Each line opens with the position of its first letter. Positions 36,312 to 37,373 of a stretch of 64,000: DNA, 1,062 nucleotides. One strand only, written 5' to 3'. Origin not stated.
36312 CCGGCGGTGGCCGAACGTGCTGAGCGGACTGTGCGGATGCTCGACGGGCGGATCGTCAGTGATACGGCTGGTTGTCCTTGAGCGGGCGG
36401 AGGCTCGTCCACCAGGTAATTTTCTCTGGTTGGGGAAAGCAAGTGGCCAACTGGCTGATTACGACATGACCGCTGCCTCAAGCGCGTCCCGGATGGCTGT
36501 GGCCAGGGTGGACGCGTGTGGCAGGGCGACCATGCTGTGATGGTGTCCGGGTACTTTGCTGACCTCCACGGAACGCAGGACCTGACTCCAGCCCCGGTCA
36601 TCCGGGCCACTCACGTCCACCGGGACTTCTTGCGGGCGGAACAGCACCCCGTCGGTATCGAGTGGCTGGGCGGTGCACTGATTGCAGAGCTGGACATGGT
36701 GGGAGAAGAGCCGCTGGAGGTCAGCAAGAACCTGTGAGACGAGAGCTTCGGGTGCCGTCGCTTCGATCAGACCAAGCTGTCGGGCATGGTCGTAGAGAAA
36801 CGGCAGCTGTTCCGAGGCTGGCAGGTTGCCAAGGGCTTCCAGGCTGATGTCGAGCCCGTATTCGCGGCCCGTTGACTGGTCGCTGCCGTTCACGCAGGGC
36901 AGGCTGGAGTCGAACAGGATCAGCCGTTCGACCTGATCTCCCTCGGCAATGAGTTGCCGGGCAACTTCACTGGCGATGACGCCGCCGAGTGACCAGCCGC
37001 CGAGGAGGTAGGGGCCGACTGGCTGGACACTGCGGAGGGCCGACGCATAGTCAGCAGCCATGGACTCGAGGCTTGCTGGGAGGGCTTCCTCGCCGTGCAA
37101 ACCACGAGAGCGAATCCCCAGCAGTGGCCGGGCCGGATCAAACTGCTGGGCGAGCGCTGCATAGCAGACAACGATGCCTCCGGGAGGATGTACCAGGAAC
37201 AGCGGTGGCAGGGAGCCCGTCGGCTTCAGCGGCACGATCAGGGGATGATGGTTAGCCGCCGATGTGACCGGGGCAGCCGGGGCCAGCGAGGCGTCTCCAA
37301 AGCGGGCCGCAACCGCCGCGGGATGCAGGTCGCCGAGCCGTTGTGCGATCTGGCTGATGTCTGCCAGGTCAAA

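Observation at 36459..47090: Megasynthase starts directly with a KS and has the PTM-synthase domain order plus an ER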

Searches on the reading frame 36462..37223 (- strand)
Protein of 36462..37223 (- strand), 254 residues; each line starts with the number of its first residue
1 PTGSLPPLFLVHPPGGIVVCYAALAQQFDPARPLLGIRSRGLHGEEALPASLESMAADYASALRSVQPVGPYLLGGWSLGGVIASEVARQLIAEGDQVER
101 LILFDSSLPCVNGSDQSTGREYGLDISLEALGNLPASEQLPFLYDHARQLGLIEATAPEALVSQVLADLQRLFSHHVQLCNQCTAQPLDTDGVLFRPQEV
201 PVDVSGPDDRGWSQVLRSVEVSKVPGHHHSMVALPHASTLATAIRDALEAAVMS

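Call 51: search_solved_structures(query=window:36462-37223:-, max_evalue=0.001)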
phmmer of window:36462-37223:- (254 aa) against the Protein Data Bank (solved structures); distinct sequences matched with E-value up to 0.001: 34.
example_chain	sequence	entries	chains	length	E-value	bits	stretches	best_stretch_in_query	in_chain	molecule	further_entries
7crn_A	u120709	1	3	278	6e-27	98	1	2-228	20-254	Non-ribosomal peptide synthetase 4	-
7dxo_A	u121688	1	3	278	1.6e-26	96.6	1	2-228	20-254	Non-ribosomal peptide synthetase 4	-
4zxh_A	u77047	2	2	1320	1.6e-21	80.2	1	6-112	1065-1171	ABBFA_003403 | Tyrocidine synthetase 3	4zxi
6ojc_A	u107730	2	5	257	1.2e-18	70.9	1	7-132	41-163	NocB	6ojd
3tej_A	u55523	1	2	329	1.1e-14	57.9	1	3-126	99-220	Enterobactin synthase component F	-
2roq_A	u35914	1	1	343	1.2e-14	57.8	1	3-126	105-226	Enterobactin synthetase component F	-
5ja1_A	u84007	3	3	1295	1.5e-13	54.1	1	3-115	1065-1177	Enterobactin synthase component F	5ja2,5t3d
7r0x_A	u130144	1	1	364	1.3e-12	51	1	9-118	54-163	Polyketide synthase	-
9f7b_A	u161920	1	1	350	1.4e-11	47.7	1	6-107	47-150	3-hydroxyacyl-[acyl-carrier-protein] dehydratase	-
3ils_A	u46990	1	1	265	2.3e-11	47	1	7-110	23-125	Aflatoxin biosynthesis polyketide synthase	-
3lcr_A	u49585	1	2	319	5e-11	45.9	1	19-106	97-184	Tautomycetin biosynthetic PKS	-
5v3z_A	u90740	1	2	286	1.6e-10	44.3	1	3-104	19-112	Polyketide synthase Pks13 (Termination polyketide synthase)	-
8tqv_A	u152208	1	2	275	1.7e-10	44.1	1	3-104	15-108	Polyketide synthase Pks13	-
5v3w_A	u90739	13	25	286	2e-10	44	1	3-104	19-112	Polyketide synthase Pks13 (Termination polyketide synthase) | Polyketide synthase Pks13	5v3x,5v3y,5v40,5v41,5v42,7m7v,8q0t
7vjt_A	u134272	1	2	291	2.1e-10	43.9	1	3-104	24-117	Polyketide synthase Pks13 (Termination polyketide synthase)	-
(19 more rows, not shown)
